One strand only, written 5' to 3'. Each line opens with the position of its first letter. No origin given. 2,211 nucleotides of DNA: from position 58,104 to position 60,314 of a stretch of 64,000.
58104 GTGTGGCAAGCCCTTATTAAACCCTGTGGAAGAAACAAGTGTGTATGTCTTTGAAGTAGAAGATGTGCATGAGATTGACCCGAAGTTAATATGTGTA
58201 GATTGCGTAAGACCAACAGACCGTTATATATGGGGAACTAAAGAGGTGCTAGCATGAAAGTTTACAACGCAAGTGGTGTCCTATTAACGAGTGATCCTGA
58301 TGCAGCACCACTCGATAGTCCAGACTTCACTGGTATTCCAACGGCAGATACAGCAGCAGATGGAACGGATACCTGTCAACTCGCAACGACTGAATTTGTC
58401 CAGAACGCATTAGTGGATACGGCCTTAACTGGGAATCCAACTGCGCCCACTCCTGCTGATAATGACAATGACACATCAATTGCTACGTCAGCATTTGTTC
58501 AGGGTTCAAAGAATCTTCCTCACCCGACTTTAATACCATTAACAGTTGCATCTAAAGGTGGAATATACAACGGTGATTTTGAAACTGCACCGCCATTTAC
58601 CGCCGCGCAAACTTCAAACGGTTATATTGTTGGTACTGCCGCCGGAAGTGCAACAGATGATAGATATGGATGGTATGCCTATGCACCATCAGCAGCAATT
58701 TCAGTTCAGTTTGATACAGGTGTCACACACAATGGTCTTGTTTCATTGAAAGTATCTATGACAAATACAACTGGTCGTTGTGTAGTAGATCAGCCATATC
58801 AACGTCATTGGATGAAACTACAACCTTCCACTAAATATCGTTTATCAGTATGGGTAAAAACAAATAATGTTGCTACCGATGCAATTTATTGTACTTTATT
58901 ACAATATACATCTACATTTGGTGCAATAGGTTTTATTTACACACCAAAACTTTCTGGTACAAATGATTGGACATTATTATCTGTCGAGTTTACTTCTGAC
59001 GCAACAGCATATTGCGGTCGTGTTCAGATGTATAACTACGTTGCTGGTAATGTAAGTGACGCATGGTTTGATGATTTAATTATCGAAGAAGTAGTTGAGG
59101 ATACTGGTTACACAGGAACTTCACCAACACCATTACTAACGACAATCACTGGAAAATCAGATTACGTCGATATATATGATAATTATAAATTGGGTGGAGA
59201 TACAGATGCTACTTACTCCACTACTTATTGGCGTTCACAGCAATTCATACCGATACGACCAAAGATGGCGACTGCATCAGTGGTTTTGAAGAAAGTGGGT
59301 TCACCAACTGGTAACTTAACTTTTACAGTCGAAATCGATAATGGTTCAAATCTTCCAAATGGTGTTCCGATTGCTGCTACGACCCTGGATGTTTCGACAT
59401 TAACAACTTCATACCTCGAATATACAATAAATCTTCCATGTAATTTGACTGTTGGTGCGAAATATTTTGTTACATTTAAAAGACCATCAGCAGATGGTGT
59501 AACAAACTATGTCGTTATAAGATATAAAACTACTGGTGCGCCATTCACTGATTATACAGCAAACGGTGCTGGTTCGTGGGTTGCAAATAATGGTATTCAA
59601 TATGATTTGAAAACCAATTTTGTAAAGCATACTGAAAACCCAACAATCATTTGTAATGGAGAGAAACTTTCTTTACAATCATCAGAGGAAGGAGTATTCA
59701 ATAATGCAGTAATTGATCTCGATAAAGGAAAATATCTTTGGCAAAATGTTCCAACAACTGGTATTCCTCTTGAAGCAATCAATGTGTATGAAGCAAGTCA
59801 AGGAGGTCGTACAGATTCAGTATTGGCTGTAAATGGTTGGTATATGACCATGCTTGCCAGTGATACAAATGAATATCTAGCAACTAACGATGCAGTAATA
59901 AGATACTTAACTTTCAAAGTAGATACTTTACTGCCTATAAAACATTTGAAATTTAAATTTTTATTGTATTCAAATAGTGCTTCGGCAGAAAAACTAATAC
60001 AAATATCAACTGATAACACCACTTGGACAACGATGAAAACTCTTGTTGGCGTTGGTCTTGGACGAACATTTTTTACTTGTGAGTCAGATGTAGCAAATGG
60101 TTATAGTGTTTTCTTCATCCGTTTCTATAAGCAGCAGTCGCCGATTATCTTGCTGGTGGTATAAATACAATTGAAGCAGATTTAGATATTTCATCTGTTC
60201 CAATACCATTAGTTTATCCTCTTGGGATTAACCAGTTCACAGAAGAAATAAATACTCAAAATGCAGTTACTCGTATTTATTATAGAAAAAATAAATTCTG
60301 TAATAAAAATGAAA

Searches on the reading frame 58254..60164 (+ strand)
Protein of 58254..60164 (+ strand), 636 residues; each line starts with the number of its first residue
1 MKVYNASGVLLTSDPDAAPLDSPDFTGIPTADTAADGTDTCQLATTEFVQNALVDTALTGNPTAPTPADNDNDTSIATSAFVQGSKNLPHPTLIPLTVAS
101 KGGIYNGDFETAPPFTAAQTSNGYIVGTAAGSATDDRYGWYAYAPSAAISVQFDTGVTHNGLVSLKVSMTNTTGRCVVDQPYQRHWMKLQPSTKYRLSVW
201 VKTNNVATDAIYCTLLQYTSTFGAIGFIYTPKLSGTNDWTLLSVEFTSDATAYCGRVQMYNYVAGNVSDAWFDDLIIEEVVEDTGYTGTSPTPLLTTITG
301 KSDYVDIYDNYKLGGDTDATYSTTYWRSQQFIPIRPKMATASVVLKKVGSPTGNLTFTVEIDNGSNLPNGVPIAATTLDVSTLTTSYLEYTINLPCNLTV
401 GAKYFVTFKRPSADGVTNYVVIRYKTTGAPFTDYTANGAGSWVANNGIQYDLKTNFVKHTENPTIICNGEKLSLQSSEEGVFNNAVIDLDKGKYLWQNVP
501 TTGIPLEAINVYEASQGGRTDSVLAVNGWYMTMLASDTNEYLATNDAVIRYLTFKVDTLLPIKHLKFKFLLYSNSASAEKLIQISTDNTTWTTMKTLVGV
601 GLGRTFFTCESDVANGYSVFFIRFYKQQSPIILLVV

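Call 10: search_protein_families(library=phrogs, proteins=[window:58254-60164:+], max_evalue=0.00001)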
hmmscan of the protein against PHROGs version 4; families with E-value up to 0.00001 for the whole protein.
window:58254-60164:+ (636 aa): 9 families
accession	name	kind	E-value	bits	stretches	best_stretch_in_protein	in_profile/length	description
phrog_4209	-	tail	3.8e-13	50.2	1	17-54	109-146/406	tail fiber protein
phrog_2631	-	tail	4.6e-13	49.6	1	16-53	344-381/644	tail fiber protein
phrog_7032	-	tail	2.6e-12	46.6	1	14-55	247-291/866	tail fiber protein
phrog_9625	-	unknown function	2.8e-11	42.7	1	17-53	1342-1378/1586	-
phrog_454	-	tail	6.7e-09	35.4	1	18-52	286-320/1376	tail fiber protein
phrog_22682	-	tail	1.2e-08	35.5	0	53-99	180-228/400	tail fiber protein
phrog_4549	-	tail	6.8e-08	32.1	0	17-53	271-307/869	tail fiber protein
phrog_8713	-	tail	1.8e-06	28.2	0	17-52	394-429/509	tail fiber protein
phrog_11518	-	tail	4.1e-06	26.3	0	16-55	271-309/812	tail fiber protein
